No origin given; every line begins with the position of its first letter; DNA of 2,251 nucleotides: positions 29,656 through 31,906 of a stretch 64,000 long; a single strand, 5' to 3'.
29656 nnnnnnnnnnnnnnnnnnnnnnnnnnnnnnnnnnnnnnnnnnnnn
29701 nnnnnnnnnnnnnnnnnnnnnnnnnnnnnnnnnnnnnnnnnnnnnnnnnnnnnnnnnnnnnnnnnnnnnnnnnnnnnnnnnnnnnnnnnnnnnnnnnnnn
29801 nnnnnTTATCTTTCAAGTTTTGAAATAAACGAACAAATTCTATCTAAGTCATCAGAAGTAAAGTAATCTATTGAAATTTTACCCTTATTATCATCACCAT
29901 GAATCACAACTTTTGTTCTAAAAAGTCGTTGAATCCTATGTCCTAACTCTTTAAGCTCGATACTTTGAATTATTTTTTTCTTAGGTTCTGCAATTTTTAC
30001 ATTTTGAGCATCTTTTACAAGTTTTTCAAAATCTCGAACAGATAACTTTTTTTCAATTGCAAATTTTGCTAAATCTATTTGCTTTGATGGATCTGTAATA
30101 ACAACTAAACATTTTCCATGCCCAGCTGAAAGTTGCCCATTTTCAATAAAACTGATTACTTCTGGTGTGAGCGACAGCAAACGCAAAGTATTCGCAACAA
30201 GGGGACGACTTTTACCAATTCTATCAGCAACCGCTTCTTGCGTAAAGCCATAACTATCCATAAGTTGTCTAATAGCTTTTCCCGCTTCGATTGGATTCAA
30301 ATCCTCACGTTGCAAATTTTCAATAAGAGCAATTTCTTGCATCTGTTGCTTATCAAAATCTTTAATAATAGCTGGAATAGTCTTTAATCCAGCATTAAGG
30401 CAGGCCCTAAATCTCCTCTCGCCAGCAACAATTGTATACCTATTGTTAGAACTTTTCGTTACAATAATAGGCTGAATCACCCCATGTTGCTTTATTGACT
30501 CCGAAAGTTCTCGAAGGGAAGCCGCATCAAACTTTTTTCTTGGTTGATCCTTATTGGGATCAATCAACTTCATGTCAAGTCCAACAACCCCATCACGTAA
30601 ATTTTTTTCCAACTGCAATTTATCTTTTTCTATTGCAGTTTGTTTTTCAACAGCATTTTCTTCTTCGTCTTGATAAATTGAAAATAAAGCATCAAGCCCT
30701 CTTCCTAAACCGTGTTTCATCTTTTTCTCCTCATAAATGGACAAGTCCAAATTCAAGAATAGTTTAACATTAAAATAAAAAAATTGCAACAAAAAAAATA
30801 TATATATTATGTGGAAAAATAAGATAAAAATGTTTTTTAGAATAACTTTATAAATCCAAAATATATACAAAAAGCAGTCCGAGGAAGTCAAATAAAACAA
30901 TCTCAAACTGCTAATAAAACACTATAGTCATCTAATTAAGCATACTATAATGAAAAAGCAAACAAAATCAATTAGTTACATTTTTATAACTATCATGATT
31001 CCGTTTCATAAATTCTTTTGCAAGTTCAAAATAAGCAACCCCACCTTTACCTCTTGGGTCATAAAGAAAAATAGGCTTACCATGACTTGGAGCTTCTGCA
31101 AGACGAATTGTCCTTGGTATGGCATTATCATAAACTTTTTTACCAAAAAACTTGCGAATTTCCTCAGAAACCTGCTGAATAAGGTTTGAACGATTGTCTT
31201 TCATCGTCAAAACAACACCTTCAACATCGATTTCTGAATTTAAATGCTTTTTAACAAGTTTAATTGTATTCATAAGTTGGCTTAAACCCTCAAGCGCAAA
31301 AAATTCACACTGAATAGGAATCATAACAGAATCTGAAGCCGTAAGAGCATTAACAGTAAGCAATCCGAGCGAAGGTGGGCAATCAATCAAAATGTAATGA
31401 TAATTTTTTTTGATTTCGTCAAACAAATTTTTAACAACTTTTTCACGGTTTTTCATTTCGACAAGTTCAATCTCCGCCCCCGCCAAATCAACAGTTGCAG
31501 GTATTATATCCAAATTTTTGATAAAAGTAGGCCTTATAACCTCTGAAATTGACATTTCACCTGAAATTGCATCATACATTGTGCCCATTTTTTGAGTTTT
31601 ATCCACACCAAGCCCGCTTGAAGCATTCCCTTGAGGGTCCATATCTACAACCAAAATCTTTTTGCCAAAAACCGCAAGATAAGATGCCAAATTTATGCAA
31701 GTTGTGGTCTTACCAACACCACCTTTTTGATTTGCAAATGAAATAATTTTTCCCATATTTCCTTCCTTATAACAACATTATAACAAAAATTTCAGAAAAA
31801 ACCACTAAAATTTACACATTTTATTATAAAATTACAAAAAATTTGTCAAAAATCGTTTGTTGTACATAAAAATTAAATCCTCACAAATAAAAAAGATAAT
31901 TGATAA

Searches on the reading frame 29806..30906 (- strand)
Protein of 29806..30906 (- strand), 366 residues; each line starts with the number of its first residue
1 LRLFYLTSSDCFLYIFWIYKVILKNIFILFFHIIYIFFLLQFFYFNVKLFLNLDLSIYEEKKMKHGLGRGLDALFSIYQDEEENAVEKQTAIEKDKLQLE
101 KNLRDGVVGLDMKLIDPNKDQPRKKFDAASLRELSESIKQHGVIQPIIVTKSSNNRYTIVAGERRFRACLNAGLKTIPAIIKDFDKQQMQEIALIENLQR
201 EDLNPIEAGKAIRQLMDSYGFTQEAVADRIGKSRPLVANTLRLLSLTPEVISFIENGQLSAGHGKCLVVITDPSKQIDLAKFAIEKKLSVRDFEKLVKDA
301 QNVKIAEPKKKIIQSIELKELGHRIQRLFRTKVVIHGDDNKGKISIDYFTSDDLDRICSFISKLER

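Call 6: search_protein_families(library=pfam, proteins=[window:29806-30906:-])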
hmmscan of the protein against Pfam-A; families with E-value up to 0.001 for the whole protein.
window:29806-30906:- (366 aa): 4 families
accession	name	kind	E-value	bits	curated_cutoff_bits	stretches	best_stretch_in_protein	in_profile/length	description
PF02195.25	ParB_N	-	3.6e-35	120.3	26.3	1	110-199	6-95/95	ParB N-terminal domain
PF17762.8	HTH_ParB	-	2.8e-34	117.7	22.6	1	201-301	1-101/102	ParB HTH domain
PF23552.2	ParB_C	-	4.1e-06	26.6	23.8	1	317-361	4-49/50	ParB dimerisation domain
PF01381.28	HTH_3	-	0.00017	22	23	0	212-237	1-26/55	Helix-turn-helix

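Call 16: find_related_loci(query=window:29809-30720:-, collection=genome_contigs, flank=10000)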
Query seq(304 aa) (304 aa) in genome_contigs; peptide patterns used: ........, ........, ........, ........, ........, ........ (x = any residue, [..] = any of these).
78 stretches matched a pattern; 22 encode a relative of the query (tblastn E <= 1e-3); 22 distinct loci.
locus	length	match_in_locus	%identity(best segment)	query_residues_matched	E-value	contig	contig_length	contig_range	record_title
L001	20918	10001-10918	94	1-304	0e+0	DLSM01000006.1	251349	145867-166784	MAG TPA_asm: Christensenella sp. UBA7862 UBA7862_contig_34, whole genome shotgun sequence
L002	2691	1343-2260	95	1-304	0e+0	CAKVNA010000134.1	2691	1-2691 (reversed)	MAG: uncultured Clostridia bacterium isolate REFINED_METABAT215_TOP10_CONTIGS_1500_ASSEMBLY_K77_MERGED__Hadza_MoBio_hadz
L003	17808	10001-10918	93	1-304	0e+0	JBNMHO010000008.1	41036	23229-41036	MAG: Clostridia bacterium isolate CM_BacUBA273.120 k141_510580_length_41036_cov_45.0890, whole genome shotgun sequence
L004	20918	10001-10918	85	1-304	2e-171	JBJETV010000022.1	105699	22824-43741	MAG: Christensenellales bacterium isolate LOHA39_bin.010 NODE_81_length_105699_cov_11.092547, whole genome shotgun seque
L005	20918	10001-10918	82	1-304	6e-163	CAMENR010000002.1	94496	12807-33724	MAG: uncultured Clostridia bacterium isolate SRR11489746_bin.94_metaWRAP_v1.3_MAG genome assembly, contig: ERZ11466724.1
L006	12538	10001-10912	66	1-304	4e-132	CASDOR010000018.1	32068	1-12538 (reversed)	uncultured Christensenella sp. isolate SI.A89.metabat-bins.32 genome assembly, contig: SI.A89.metabat-bins.32.fa_k141_34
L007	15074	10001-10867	62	1-304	5e-121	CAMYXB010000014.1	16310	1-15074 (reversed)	MAG TPA_asm: uncultured Clostridia bacterium isolate SRR10912534_bin.67_metaWRAP_v1.3_MAG genome assembly, contig: ERZ14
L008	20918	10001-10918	59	1-304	4e-114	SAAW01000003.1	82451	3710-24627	MAG: Clostridia bacterium isolate INTA.CYC.065 contig-100_159, whole genome shotgun sequence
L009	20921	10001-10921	55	2-304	6e-105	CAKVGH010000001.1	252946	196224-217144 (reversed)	MAG: uncultured Clostridia bacterium isolate REFINED_METABAT215_TOP10_CONTIGS_1500_ASSEMBLY_K77_MERGED__Hadza_MoBio_hadz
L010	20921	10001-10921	53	1-304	1e-102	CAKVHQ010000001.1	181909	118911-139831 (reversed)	MAG: uncultured Clostridia bacterium isolate REFINED_METABAT215_TOP10_CONTIGS_1500_ASSEMBLY_K77_MERGED__Hadza_MoBio_hadz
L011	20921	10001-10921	53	2-304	3e-101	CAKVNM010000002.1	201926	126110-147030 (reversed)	MAG: uncultured Clostridia bacterium isolate REFINED_METABAT215_TOP10_CONTIGS_1500_ASSEMBLY_K77_MERGED__Nepal_MoBio_Fibe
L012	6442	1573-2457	52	1-304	8e-93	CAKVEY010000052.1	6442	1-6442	MAG: uncultured Clostridia bacterium isolate REFINED_METABAT215_TOP10_CONTIGS_1500_ASSEMBLY_K77_MERGED__Hadza_MoBio_hadz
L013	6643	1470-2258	55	37-304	1e-89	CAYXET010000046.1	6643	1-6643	MAG TPA_asm: uncultured Christensenella sp. isolate binchicken_co323_422 genome assembly, contig: NODE_13414_length_6643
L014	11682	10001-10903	44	2-303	1e-73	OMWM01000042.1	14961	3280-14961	uncultured Clostridiales bacterium isolate RUG028 genome assembly, contig: scaffold_3009, whole genome shotgun sequence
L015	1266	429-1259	45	4-299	2e-78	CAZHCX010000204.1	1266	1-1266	MAG TPA_asm: uncultured Clostridium sp. isolate binchicken_co353_441 genome assembly, contig: NODE_259475_length_1266_co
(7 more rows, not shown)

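Call 31: search_protein_families(library=pfam, proteins=[L001:11469-11978:+], max_evalue=0.1)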
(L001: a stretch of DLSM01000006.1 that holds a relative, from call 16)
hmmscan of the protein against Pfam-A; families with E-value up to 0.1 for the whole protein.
L001:11469-11978:+ (169 aa): 0 families

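Call 70: find_encoding_contigs(protein=window:29806-30720:-, flank=4000, max_places=8)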
Protein window:29806-30720:- (304 aa): 1 contig read that carries it; 1 place shown.
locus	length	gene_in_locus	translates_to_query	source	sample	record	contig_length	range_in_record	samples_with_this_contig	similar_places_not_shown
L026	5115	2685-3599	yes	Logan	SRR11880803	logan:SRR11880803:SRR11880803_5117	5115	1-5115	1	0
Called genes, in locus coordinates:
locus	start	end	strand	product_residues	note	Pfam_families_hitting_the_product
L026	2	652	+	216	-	?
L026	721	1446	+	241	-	PF02527:GidB, PF13847:Methyltransf_31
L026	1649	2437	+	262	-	PF00142:Fer4_NifH (weak), PF01656:CbiA, PF02374:ArsA_ATPase (weak), PF06564:CBP_BcsQ, PF09140:MipZ (weak), PF10609:ParA, PF13614:AAA_31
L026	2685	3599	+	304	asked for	PF02195:ParB_N, PF17762:HTH_ParB, PF23552:ParB_C (weak)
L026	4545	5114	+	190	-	?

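Call 72: find_homologous_proteins(query=window:29806-30720:-, max_evalue=1e-60)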
Query window:29806-30720:- (304 aa): 4815 proteins with E <= 1e-60 among 8000 candidates; the best 120 are listed.
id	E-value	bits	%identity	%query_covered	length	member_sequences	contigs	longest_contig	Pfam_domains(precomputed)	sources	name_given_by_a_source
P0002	1.3e-188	644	99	100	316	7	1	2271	PF17762.9,PF23552.3,PF02195.27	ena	-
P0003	7.1e-179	612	95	100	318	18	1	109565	PF17762.9,PF23552.3,PF02195.27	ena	-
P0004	9.4e-178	608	93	100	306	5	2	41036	PF17762.9,PF23552.3,PF02195.27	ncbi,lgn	-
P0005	1.6e-170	584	89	100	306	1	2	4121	PF17762.9,PF23552.3,PF02195.27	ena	-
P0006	3.8e-160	550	85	100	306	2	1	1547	PF17762.9,PF23552.3,PF02195.27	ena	-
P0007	1.5e-155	535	82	100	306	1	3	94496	PF17762.9,PF23552.3,PF02195.27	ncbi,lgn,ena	-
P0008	1.5e-155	535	82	100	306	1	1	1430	PF17762.9,PF23552.3,PF02195.27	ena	-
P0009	1.6e-155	535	82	100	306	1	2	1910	PF17762.9,PF23552.3,PF02195.27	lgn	-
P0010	2.2e-155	535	82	100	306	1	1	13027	PF17762.9,PF23552.3,PF02195.27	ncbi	-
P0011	2.6e-155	534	82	100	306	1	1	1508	PF17762.9,PF23552.3,PF02195.27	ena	-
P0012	2.7e-155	534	81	100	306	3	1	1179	PF17762.9,PF23552.3,PF02195.27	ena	-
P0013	3.0e-155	534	82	100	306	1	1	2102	PF17762.9,PF23552.3,PF02195.27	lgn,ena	-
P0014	4.2e-155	534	82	100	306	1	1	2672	PF17762.9,PF23552.3,PF02195.27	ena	-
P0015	6.0e-155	533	81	100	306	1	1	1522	PF17762.9,PF23552.3,PF02195.27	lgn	-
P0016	1.8e-154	531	81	100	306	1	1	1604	PF17762.9,PF23552.3,PF02195.27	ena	-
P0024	1.2e-153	529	80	100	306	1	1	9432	PF17762.9,PF23552.3,PF02195.27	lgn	-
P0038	3.2e-121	422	67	100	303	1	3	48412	PF17762.9,PF23552.3,PF02195.27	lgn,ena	-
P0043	5.6e-120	418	65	100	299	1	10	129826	PF17762.9,PF23552.3,PF02195.27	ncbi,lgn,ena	-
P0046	2.4e-119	416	65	100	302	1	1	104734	PF17762.9,PF23552.3,PF02195.27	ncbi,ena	-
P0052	1.1e-118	414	67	100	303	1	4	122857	PF17762.9,PF23552.3,PF02195.27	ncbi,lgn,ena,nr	ncbi:MAG: ParB/RepB/Spo0J family partition protein [Clostridia bacterium]|nr:ParB/RepB/Spo0J family 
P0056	3.9e-118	412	66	100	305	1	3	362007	PF17762.9,PF23552.3,PF02195.27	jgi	-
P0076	8.5e-115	401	64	100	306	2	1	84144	PF17762.9,PF23552.3,PF02195.27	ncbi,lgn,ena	-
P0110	6.3e-109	382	61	100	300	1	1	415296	PF17762.9,PF23552.3,PF02195.27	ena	-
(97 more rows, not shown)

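Call 73: find_encoding_contigs(protein=P0005, flank=5000, max_places=2)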
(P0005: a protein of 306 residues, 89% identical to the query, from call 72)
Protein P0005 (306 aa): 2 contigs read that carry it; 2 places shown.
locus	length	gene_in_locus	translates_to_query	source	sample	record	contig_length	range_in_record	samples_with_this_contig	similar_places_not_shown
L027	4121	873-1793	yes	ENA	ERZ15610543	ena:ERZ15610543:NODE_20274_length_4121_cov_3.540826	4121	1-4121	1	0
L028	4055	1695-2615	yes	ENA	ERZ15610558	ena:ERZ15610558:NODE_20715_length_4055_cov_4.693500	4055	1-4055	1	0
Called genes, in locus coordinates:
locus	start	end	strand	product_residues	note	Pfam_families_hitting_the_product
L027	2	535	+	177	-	?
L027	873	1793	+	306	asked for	PF02195:ParB_N, PF17762:HTH_ParB, PF23552:ParB_C (weak)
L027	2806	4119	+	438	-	?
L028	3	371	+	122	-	?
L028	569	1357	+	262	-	PF00142:Fer4_NifH, PF01656:CbiA, PF02374:ArsA_ATPase (weak), PF06564:CBP_BcsQ, PF09140:MipZ (weak), PF10609:ParA, PF13614:AAA_31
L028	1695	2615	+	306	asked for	PF02195:ParB_N, PF17762:HTH_ParB, PF23552:ParB_C (weak)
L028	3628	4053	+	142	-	?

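Call 74: find_encoding_contigs(protein=P0038, flank=5000, max_places=1)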
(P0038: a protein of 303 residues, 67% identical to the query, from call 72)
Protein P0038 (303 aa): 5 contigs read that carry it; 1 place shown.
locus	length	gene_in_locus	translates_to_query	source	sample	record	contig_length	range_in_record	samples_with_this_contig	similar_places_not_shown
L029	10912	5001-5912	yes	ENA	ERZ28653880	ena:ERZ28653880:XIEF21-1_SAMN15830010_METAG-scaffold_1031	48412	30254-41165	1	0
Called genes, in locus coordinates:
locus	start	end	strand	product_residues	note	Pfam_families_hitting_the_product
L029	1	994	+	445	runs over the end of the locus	PF10396:TrmE_N, PF00350:Dynamin_N (faint), PF12631:MnmE_helical, PF00009:GTP_EFTU (faint), PF01926:MMR_HSR1, PF02421:FeoB_N (weak), PF04548:AIG1 (faint)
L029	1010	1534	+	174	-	PF00300:His_Phos_1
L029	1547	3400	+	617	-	PF01134:GIDA, PF01266:DAO (faint), PF07992:Pyr_redox_2, PF21680:GIDA_C_1st, PF13932:SAM_GIDA_C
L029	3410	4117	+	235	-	PF02527:GidB, PF03848:TehB (weak), PF13847:Methyltransf_31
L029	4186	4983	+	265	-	PF00142:Fer4_NifH, PF01656:CbiA, PF02374:ArsA_ATPase (weak), PF06564:CBP_BcsQ, PF09140:MipZ (weak), PF10609:ParA, PF13614:AAA_31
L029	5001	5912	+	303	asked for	PF02195:ParB_N, PF17762:HTH_ParB, PF23552:ParB_C (faint)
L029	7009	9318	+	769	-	PF00004:AAA, PF17862:AAA_lid_3, PF01434:Peptidase_M41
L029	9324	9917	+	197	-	-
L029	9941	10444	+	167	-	PF00293:NUDIX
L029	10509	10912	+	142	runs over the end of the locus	-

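Call 75: find_encoding_contigs(protein=P0043, flank=5000, max_places=1)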
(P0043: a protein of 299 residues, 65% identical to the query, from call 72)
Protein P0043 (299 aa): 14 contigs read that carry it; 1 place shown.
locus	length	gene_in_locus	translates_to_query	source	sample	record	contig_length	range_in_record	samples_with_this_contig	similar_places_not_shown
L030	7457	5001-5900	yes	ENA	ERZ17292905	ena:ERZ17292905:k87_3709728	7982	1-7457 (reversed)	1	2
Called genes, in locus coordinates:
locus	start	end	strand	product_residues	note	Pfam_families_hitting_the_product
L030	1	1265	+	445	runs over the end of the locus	PF10396:TrmE_N, PF00350:Dynamin_N (faint), PF12631:MnmE_helical, PF00009:GTP_EFTU, PF01926:MMR_HSR1, PF02421:FeoB_N, PF04548:AIG1 (weak)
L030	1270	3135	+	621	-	PF01134:GIDA, PF07992:Pyr_redox_2 (faint), PF21680:GIDA_C_1st, PF13932:SAM_GIDA_C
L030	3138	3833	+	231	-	PF02527:GidB, PF03848:TehB, PF05175:MTS (weak), PF13847:Methyltransf_31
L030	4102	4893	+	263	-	PF00142:Fer4_NifH, PF00448:SRP54 (faint), PF01656:CbiA, PF02374:ArsA_ATPase (weak), PF06564:CBP_BcsQ, PF09140:MipZ (weak), PF10609:ParA, PF13614:AAA_31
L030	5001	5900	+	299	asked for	PF02195:ParB_N, PF17762:HTH_ParB, PF23552:ParB_C (weak)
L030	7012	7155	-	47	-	-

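Call 76: find_encoding_contigs(protein=P0052, flank=5000, max_places=1)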
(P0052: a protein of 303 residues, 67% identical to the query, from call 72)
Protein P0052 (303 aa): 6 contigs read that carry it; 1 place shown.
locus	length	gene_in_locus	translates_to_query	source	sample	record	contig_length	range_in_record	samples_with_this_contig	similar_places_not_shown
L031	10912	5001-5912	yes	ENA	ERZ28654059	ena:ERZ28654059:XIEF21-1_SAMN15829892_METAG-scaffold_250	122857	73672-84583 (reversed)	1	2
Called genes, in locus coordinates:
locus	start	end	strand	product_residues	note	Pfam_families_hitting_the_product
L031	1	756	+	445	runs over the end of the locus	PF10396:TrmE_N, PF00350:Dynamin_N (faint), PF12631:MnmE_helical, PF00009:GTP_EFTU (faint), PF00071:Ras (weak), PF01926:MMR_HSR1, PF02421:FeoB_N, PF08477:Roc (weak)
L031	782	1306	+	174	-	PF00300:His_Phos_1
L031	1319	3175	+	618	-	PF01134:GIDA, PF01266:DAO (faint), PF07992:Pyr_redox_2 (weak), PF21680:GIDA_C_1st, PF13932:SAM_GIDA_C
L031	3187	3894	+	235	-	PF02527:GidB, PF03848:TehB (faint), PF13847:Methyltransf_31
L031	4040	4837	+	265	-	PF00142:Fer4_NifH, PF01656:CbiA, PF02374:ArsA_ATPase (weak), PF06564:CBP_BcsQ, PF09140:MipZ, PF10609:ParA, PF13614:AAA_31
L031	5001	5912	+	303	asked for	PF02195:ParB_N, PF17762:HTH_ParB, PF23552:ParB_C (weak)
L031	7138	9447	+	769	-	PF00004:AAA, PF07728:AAA_5 (faint), PF17862:AAA_lid_3, PF01434:Peptidase_M41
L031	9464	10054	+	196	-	-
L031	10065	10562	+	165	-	PF00293:NUDIX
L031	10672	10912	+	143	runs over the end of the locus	-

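Call 77: find_encoding_contigs(protein=P0024, flank=5000, max_places=1)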
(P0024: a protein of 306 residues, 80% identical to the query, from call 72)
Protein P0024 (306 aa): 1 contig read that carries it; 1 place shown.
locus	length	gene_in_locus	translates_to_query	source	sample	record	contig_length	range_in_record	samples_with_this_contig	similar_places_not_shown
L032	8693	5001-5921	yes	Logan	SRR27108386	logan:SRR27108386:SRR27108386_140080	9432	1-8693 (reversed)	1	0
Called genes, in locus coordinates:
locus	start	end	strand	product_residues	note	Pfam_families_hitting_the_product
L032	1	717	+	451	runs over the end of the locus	PF10396:TrmE_N, PF00350:Dynamin_N (faint), PF12631:MnmE_helical, PF16897:MMR_HSR1_Xtn (faint), PF00009:GTP_EFTU (weak), PF01926:MMR_HSR1, PF02421:FeoB_N, PF04548:AIG1 (weak)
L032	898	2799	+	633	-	PF01134:GIDA, PF01266:DAO (faint), PF07992:Pyr_redox_2, PF21680:GIDA_C_1st, PF13932:SAM_GIDA_C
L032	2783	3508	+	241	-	PF02527:GidB, PF13847:Methyltransf_31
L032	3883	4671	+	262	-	PF00142:Fer4_NifH, PF01656:CbiA, PF02374:ArsA_ATPase (weak), PF06564:CBP_BcsQ, PF09140:MipZ (weak), PF10609:ParA, PF13614:AAA_31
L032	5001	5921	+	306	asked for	PF02195:ParB_N, PF17762:HTH_ParB, PF23552:ParB_C (weak)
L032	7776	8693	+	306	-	?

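Call 78: find_encoding_contigs(protein=P0046, flank=5000, max_places=1)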
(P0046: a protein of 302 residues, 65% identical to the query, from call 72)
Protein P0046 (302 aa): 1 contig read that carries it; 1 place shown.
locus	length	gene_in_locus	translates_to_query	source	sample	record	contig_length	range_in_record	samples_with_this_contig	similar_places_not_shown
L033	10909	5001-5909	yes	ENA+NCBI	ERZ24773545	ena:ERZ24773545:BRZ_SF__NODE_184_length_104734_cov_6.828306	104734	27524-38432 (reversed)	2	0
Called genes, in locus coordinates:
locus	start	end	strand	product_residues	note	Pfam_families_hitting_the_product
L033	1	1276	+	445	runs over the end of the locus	PF10396:TrmE_N, PF00350:Dynamin_N (faint), PF12631:MnmE_helical, PF00009:GTP_EFTU, PF01926:MMR_HSR1, PF02421:FeoB_N, PF04548:AIG1 (weak)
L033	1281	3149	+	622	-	PF01134:GIDA, PF07992:Pyr_redox_2 (weak), PF12831:FAD_oxidored (weak), PF21680:GIDA_C_1st, PF13932:SAM_GIDA_C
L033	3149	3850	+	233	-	PF02527:GidB, PF03848:TehB (weak), PF05175:MTS (weak), PF13847:Methyltransf_31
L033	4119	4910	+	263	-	PF00142:Fer4_NifH, PF00448:SRP54 (faint), PF01656:CbiA, PF02374:ArsA_ATPase (weak), PF06564:CBP_BcsQ, PF09140:MipZ (weak), PF10609:ParA, PF13614:AAA_31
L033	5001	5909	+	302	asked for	PF02195:ParB_N, PF17762:HTH_ParB, PF23552:ParB_C (weak)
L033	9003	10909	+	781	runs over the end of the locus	PF00004:AAA, PF07728:AAA_5 (faint), PF17862:AAA_lid_3, PF01434:Peptidase_M41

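Call 79: find_encoding_contigs(protein=P0056, flank=5000, max_places=1)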
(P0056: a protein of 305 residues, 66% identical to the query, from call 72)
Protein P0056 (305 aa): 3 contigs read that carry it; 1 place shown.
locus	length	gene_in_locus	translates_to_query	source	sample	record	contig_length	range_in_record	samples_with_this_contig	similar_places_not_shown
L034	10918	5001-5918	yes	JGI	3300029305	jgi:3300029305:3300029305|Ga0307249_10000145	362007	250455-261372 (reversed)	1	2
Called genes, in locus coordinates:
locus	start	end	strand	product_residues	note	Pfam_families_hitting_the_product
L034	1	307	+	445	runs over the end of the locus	PF10396:TrmE_N, PF00350:Dynamin_N (faint), PF12631:MnmE_helical, PF00009:GTP_EFTU (weak), PF00071:Ras (weak), PF01926:MMR_HSR1, PF02421:FeoB_N, PF08477:Roc (weak)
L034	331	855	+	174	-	PF00300:His_Phos_1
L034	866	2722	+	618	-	PF01134:GIDA, PF01266:DAO (faint), PF07992:Pyr_redox_2 (weak), PF21680:GIDA_C_1st, PF13932:SAM_GIDA_C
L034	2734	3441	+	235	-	PF02527:GidB, PF05175:MTS (weak), PF02475:TRM5-TYW2_MTfase (weak), PF13847:Methyltransf_31, PF13649:Methyltransf_25 (faint)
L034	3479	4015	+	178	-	-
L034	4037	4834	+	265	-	PF00142:Fer4_NifH, PF01656:CbiA, PF02374:ArsA_ATPase, PF06564:CBP_BcsQ, PF09140:MipZ, PF10609:ParA, PF13614:AAA_31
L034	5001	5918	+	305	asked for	PF02195:ParB_N, PF17762:HTH_ParB, PF23552:ParB_C (weak)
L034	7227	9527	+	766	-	PF00004:AAA, PF17862:AAA_lid_3, PF01434:Peptidase_M41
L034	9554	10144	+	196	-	-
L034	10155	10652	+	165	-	PF00293:NUDIX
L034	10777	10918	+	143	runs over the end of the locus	-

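Call 80: find_encoding_contigs(protein=P0076, flank=5000, max_places=1)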
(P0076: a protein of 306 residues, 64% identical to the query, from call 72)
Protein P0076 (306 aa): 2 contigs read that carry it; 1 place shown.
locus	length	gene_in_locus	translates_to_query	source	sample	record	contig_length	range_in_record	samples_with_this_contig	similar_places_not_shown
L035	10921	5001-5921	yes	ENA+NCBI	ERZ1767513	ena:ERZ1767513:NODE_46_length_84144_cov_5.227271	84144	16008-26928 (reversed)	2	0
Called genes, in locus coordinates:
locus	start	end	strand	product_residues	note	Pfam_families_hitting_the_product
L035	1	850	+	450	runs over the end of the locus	PF10396:TrmE_N, PF12631:MnmE_helical, PF00009:GTP_EFTU, PF00350:Dynamin_N (faint), PF01926:MMR_HSR1, PF02421:FeoB_N, PF04548:AIG1 (weak)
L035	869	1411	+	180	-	PF00300:His_Phos_1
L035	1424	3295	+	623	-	PF01134:GIDA, PF01266:DAO (faint), PF07992:Pyr_redox_2 (weak), PF12831:FAD_oxidored (weak), PF21680:GIDA_C_1st, PF13932:SAM_GIDA_C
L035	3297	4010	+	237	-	PF02527:GidB, PF03848:TehB (weak), PF13847:Methyltransf_31 (weak)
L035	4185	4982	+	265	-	PF00142:Fer4_NifH, PF00448:SRP54 (faint), PF01656:CbiA, PF02374:ArsA_ATPase, PF06564:CBP_BcsQ, PF09140:MipZ, PF10609:ParA, PF13614:AAA_31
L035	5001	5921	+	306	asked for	PF02195:ParB_N, PF17762:HTH_ParB, PF23552:ParB_C (weak)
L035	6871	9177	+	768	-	PF00004:AAA, PF17862:AAA_lid_3, PF01434:Peptidase_M41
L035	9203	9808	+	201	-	-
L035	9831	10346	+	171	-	PF00293:NUDIX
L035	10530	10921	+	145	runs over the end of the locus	-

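Call 81: find_encoding_contigs(protein=P0110, flank=5000, max_places=1)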
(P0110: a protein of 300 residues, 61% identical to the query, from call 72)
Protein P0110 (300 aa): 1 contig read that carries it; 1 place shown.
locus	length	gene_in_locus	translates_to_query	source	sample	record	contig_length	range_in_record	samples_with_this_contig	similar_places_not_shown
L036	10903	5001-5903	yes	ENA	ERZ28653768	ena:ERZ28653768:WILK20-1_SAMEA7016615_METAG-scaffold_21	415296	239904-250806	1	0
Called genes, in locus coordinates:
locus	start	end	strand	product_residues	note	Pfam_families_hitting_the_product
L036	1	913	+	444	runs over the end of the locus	PF10396:TrmE_N, PF00350:Dynamin_N (faint), PF12631:MnmE_helical, PF00009:GTP_EFTU (weak), PF01926:MMR_HSR1, PF02421:FeoB_N, PF04548:AIG1 (weak), PF08477:Roc (weak)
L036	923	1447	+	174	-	PF00300:His_Phos_1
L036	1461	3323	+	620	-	PF01134:GIDA, PF01266:DAO (faint), PF07992:Pyr_redox_2 (weak), PF21680:GIDA_C_1st, PF13932:SAM_GIDA_C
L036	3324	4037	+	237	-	PF02527:GidB, PF05175:MTS (weak), PF13847:Methyltransf_31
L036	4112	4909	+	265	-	PF00142:Fer4_NifH, PF01656:CbiA, PF02374:ArsA_ATPase (weak), PF06564:CBP_BcsQ, PF09140:MipZ (weak), PF10609:ParA, PF13614:AAA_31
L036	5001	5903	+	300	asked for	PF02195:ParB_N, PF17762:HTH_ParB, PF23552:ParB_C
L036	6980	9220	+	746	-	PF00004:AAA, PF17862:AAA_lid_3, PF01434:Peptidase_M41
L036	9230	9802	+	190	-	-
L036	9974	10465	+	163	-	PF00293:NUDIX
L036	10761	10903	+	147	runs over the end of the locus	-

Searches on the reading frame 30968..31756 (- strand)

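Call 6: search_protein_families(library=pfam, proteins=[window:30968-31756:-])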
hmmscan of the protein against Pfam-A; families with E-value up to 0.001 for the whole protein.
window:30968-31756:- (262 aa): 9 families
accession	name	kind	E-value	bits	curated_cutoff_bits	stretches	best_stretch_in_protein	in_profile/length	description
PF13614.12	AAA_31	-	1.1e-70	237.6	27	1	3-177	2-176/177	AAA domain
PF01656.29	CbiA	-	1.2e-29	103.3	25.4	1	5-229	1-125/125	CobQ/CobB/MinD/ParA nucleotide binding domain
PF09140.17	MipZ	-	2.4e-12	47.2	20.7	2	4-42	2-40/262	ATPase MipZ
PF06564.18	CBP_BcsQ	-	1.6e-10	41.3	21.3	1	5-148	4-145/234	Cellulose biosynthesis protein BcsQ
PF00142.24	Fer4_NifH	-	6.3e-10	39.4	25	1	10-49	7-46/271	4Fe-4S iron sulfur cluster binding proteins, NifH/frxC family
PF10609.15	ParA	-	1.3e-09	38.3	27.1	1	3-206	4-191/246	NUBPL iron-transfer P-loop NTPase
PF02374.21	ArsA_ATPase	-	1.5e-06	28.1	24.3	1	9-54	7-52/305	Anion-transporting ATPase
PF00448.28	SRP54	-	0.00016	21.9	22.7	0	13-42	11-40/196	SRP54-type protein, GTPase domain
PF07015.17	VirC1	-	0.00058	19.7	24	0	3-40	2-39/231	VirC1 protein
